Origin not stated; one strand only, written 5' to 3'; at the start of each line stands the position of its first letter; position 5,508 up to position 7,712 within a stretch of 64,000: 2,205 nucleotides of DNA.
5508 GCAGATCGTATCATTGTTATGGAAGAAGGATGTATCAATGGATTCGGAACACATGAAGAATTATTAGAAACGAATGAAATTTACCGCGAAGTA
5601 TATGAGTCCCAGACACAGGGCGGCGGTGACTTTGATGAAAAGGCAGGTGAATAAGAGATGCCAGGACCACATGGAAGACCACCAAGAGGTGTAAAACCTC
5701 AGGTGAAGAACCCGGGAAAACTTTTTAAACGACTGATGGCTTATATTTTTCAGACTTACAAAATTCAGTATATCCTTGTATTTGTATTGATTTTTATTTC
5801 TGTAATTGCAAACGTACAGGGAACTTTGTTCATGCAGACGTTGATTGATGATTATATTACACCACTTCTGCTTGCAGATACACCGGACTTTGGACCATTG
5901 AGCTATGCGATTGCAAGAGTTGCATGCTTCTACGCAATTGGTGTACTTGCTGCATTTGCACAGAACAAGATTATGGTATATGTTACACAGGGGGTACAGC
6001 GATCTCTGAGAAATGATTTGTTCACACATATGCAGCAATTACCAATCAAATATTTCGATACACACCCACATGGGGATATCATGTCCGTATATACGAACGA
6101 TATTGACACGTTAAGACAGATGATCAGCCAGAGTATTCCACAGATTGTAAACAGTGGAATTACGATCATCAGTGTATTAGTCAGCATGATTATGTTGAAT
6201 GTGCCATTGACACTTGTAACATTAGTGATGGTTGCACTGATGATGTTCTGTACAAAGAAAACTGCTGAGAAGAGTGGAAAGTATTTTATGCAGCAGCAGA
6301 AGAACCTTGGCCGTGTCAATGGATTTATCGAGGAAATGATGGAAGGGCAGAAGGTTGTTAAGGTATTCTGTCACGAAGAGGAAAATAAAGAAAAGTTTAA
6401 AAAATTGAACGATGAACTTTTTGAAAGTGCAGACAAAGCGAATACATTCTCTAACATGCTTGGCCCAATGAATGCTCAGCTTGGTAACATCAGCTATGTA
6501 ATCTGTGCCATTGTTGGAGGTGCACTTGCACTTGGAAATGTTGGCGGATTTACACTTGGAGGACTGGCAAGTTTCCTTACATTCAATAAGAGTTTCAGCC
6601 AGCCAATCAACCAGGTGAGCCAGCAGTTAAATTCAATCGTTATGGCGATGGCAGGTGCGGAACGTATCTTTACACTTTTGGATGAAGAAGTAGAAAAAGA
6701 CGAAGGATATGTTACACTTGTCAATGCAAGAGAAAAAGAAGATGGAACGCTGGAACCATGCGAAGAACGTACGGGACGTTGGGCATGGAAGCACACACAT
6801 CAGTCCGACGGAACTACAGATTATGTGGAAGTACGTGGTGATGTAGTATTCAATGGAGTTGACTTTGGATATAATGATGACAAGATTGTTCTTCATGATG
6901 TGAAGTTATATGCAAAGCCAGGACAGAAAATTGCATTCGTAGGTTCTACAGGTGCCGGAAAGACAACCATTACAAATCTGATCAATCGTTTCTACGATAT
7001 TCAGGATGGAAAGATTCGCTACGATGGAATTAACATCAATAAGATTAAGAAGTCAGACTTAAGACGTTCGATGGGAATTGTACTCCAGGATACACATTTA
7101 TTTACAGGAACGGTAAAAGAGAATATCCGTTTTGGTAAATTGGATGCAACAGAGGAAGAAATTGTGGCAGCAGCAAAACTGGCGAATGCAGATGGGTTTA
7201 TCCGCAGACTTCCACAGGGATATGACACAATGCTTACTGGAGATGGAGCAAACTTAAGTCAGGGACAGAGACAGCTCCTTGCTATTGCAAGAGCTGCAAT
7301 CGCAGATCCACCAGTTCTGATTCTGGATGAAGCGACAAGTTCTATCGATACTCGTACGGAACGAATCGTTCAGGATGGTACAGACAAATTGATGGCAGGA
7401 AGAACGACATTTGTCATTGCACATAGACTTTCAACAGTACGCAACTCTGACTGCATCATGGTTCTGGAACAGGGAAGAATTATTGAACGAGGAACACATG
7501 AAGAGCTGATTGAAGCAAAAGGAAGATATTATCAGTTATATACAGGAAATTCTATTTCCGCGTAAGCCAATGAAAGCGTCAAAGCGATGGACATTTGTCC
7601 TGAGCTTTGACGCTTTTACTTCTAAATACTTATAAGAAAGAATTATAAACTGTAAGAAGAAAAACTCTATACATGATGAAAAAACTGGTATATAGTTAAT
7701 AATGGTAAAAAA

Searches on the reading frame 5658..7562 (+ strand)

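Call 16: search_protein_families(library=ncbifam, proteins=[window:5658-7562:+])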
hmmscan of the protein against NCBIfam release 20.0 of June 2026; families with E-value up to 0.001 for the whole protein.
window:5658-7562:+ (635 aa): 185 families (the best 25 are shown)
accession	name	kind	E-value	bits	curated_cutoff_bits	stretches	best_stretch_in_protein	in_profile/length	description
TIGR02203.1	MsbA_lipidA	equivalog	1e-128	430.3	602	2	381-629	317-567/572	lipid A export permease/ATP-binding protein MsbA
NF052233.1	CphA_assoc_ABC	equivalog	1.9e-117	393.6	880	2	391-630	504-742/766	cyanophycin metabolism-associated ABC transporter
TIGR02204.1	MsbA_rel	hypoth_equivalog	6.3e-114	381.7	780.4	2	390-627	332-571/576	ABC transporter, permease/ATP-binding protein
NF045513.1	HepA_fam_ABC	equivalog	3.4e-111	372.6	725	2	382-628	360-606/610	heterocyst formation ABC transporter subunit HepA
TIGR00958.1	3a01208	subfamily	6.3e-104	348.7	874.6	2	382-627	465-710/711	antigen peptide transporter 2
NF008381.0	PRK11176.1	equivalog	3e-103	346.2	867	2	380-628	326-576/582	lipid A ABC transporter ATP-binding protein/permease MsbA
NF010178.0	PRK13657.1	equivalog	3.2e-103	346.2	733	2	379-631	318-570/588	glucan ABC transporter ATP-binding protein/ permease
TIGR03796.1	NHLM_micro_ABC1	equivalog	1.7e-95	320.7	853.3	1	40-627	155-708/710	NHLP family bacteriocin export ABC transporter peptidase/permease/ATPase subunit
TIGR01846.1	type_I_sec_HlyB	subfamily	1.7e-93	314.1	725.55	2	383-630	443-691/694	type I secretion system permease/ATPase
TIGR03797.1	NHLM_micro_ABC2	equivalog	3.2e-87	293.6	709.4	2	386-628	442-682/686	NHLP bacteriocin export ABC transporter permease/ATPase subunit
NF000475.1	tet_ABC_46_B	exception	3.8e-86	289.9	1250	2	382-627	325-570/578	tetracycline efflux ABC transporter Tet(46) subunit B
NF008056.1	PRK10790.1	equivalog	9.6e-86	288.5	746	2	380-629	325-573/584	SmdB family multidrug efflux ABC transporter permease/ATP-binding protein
TIGR01192.1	chvA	subfamily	6.9e-84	282.5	585.4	2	386-629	325-568/585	glucan export ABC transporter ATP-binding protein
TIGR03375.1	type_I_sec_LssB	subfamily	2.1e-80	270.9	693.1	2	387-620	457-691/696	type I secretion system permease/ATPase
NF008055.0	PRK10789.1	equivalog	4.8e-77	259.8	845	2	383-630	322-570/590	SmdA family multidrug ABC transporter permease/ATP-binding protein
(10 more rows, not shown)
